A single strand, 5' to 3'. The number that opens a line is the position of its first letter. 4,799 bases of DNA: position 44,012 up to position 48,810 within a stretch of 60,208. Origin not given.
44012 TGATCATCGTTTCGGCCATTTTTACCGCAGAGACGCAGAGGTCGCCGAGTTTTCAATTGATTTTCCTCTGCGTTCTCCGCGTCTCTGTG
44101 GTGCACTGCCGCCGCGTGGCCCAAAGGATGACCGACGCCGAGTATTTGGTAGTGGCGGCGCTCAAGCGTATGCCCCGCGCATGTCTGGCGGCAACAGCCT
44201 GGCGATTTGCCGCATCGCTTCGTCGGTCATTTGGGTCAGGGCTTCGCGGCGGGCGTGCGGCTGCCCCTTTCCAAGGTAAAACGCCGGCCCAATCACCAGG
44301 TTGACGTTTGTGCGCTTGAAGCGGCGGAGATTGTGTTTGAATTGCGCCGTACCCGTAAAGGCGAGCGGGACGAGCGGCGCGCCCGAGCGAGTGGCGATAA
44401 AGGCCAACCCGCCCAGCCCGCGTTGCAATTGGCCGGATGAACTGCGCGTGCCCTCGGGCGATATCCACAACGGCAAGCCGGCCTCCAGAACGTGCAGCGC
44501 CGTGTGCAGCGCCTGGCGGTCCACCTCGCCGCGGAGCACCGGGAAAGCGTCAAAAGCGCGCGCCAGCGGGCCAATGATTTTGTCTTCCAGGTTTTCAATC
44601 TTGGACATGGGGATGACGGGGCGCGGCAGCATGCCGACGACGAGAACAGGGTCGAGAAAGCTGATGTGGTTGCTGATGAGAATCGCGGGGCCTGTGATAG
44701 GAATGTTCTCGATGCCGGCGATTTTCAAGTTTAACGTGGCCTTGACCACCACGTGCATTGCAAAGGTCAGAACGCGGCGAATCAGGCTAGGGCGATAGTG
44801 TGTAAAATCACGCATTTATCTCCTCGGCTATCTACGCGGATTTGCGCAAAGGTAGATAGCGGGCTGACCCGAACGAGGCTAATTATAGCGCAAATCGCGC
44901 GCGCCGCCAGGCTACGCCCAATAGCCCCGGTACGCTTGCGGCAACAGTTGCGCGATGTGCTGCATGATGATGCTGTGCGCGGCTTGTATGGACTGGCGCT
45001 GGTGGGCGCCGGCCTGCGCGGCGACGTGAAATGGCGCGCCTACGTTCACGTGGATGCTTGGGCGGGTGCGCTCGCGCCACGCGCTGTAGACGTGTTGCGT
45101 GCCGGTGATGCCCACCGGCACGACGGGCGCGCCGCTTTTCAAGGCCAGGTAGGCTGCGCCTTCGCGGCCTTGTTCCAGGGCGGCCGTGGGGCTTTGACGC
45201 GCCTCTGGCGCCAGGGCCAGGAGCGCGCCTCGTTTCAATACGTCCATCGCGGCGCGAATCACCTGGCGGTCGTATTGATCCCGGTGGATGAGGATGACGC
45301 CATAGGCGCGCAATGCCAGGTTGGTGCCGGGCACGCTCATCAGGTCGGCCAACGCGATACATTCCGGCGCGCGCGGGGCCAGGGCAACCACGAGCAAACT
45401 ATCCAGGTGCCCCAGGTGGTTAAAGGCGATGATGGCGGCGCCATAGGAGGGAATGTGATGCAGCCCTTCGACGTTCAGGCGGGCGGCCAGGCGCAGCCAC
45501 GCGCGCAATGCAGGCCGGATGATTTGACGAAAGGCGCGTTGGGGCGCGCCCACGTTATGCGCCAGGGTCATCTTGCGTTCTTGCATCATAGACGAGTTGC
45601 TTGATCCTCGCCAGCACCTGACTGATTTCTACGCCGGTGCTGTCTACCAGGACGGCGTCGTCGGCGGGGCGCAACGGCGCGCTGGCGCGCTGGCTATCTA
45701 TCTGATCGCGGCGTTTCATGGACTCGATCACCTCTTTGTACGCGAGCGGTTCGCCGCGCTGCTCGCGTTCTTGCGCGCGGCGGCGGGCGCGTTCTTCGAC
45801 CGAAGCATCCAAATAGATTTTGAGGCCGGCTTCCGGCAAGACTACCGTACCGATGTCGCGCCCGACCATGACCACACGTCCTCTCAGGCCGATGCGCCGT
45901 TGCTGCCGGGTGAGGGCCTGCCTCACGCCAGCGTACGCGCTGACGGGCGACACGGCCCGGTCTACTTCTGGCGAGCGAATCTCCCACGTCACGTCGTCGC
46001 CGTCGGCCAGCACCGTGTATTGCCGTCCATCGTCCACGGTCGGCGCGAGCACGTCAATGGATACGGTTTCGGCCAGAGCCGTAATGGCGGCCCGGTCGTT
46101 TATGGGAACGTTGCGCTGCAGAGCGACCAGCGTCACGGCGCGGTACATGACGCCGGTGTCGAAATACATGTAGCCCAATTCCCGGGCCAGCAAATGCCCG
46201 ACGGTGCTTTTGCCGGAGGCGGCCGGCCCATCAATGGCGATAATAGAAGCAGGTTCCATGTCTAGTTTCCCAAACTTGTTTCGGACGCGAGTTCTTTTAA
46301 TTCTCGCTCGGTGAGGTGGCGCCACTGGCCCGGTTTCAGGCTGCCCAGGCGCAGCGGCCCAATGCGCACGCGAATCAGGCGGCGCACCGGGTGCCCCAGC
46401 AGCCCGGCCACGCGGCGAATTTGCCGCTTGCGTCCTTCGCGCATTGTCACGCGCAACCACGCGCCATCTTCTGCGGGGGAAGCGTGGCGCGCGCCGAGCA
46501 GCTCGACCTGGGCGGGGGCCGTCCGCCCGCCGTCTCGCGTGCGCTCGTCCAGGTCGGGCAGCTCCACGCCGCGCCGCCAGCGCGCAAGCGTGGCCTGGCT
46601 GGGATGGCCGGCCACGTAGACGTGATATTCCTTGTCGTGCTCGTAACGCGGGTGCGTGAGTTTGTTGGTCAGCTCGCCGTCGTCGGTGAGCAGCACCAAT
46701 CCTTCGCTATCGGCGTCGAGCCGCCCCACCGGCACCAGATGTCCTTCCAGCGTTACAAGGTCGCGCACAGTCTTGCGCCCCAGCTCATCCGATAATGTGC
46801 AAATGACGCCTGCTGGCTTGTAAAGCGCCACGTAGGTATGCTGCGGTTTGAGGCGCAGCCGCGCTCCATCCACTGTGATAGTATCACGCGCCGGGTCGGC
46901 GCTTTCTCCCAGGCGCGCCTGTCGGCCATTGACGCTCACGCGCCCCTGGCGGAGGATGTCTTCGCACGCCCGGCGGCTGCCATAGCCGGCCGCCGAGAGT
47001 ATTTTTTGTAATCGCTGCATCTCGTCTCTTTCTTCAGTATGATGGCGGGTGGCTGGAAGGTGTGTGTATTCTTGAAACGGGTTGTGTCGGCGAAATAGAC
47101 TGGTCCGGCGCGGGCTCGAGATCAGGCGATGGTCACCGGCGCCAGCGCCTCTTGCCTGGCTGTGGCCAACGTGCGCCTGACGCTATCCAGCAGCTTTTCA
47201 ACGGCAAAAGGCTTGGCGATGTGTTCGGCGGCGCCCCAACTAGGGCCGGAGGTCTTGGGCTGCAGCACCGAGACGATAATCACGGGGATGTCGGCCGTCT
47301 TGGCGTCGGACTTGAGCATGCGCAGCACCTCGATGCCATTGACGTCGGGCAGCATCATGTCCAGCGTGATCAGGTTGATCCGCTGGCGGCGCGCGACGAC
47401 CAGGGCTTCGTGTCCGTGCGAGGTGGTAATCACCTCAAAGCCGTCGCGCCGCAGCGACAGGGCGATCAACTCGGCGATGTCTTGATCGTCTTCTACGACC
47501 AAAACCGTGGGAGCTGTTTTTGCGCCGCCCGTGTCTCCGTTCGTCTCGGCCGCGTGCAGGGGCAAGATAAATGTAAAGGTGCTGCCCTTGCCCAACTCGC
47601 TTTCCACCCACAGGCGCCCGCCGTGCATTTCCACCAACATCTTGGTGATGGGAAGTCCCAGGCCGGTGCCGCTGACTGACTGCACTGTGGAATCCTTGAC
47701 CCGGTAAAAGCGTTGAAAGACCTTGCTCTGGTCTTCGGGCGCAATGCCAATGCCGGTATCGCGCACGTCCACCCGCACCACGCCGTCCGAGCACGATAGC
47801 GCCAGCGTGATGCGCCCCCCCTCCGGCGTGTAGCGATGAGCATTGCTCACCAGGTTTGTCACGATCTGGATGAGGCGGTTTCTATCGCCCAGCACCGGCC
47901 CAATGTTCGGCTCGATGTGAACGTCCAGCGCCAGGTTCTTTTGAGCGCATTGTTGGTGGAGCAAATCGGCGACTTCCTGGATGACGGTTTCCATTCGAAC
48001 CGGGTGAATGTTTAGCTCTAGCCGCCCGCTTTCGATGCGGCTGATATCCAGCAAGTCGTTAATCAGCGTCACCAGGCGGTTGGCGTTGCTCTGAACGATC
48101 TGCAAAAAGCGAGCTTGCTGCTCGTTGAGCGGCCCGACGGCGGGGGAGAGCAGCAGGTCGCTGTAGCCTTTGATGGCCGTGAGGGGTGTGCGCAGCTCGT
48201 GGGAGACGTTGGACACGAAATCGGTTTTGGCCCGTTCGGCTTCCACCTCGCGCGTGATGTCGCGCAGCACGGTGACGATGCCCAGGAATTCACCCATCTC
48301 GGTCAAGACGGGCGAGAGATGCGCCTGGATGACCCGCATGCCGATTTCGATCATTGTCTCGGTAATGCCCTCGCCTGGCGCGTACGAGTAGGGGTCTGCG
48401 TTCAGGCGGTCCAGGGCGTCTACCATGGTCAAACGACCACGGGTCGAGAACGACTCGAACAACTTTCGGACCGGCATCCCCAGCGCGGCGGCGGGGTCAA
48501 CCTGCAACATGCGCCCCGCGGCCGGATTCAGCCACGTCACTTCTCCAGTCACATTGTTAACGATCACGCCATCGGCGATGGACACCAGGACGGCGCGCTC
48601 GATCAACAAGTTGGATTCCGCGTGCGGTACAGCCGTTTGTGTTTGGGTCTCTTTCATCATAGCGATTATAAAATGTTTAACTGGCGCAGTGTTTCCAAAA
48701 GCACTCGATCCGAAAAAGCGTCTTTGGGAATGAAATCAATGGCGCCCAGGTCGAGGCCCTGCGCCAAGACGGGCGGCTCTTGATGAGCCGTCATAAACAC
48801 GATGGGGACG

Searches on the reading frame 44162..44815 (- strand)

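Call 35: search_protein_families(library=pfam, proteins=[window:44162-44815:-], max_evalue=0.00001)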
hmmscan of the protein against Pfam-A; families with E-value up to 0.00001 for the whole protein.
window:44162-44815:- (217 aa): 1 family
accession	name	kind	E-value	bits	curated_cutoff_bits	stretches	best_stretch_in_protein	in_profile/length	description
PF01553.26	Acyltransferase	-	6.8e-23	81.4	23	1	30-153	2-131/132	Acyltransferase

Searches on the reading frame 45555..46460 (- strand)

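Call 35: search_protein_families(library=pfam, proteins=[window:45555-46460:-], max_evalue=0.00001)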
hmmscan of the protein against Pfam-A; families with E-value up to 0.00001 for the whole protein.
window:45555-46460:- (301 aa): 3 families
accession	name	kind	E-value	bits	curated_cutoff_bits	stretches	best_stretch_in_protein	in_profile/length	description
PF02224.24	Cytidylate_kin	-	8.4e-70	235.2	26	1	74-290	1-209/211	Cytidylate kinase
PF13189.12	Cytidylate_kin2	-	1.1e-10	42.4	28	1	73-254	1-153/176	Cytidylate kinase-like family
PF01202.28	SKI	-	2.7e-06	28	22.1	0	81-102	2-23/159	Shikimate kinase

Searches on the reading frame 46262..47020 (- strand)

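Call 35: search_protein_families(library=pfam, proteins=[window:46262-47020:-], max_evalue=0.00001)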
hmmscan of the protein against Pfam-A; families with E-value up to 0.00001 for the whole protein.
window:46262-47020:- (252 aa): 2 families
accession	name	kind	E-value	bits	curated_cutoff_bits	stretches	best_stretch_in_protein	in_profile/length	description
PF00849.27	PseudoU_synth_2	-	1.3e-22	81.1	26.8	1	63-204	2-149/152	RNA pseudouridylate synthase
PF01479.30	S4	-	5.4e-09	36.1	22.8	1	2-36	1-36/48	S4 domain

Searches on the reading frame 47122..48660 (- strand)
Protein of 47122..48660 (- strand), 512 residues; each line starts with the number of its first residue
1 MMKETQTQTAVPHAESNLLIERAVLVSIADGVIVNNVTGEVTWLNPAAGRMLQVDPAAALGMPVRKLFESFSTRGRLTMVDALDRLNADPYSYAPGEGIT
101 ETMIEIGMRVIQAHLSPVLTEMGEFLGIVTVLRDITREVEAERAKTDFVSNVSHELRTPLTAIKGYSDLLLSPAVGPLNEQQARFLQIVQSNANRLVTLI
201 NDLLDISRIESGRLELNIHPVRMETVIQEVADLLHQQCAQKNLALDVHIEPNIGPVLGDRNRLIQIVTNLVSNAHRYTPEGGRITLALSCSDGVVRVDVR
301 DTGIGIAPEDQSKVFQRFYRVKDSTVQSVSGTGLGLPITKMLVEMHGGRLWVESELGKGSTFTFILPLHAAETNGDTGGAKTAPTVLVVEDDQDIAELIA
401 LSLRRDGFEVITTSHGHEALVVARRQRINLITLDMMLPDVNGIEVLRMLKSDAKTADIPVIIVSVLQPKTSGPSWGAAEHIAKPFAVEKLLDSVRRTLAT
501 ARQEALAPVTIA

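Call 35: search_protein_families(library=pfam, proteins=[window:47122-48660:-], max_evalue=0.00001)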
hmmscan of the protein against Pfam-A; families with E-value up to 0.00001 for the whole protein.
window:47122-48660:- (512 aa): 6 families
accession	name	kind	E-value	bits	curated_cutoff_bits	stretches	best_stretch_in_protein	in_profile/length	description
PF02518.31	HATPase_c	-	7.6e-34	116.9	26.4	1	258-369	1-110/111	Histidine kinase-, DNA gyrase B-, and HSP90-like ATPase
PF00512.31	HisKA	-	5.4e-24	84.5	26.9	1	144-212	1-66/66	His Kinase A (phospho-acceptor) domain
PF00072.30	Response_reg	-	3.7e-20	72.6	30.2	1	386-494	1-110/111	Response regulator receiver domain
PF13426.13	PAS_9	-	2.6e-08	34.5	27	1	30-136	2-102/103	PAS domain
PF08448.16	PAS_4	-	1e-07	32.6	23.1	1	27-139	3-109/110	PAS fold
PF00989.32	PAS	-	2.3e-06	28.1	22.6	0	22-135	4-113/113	PAS fold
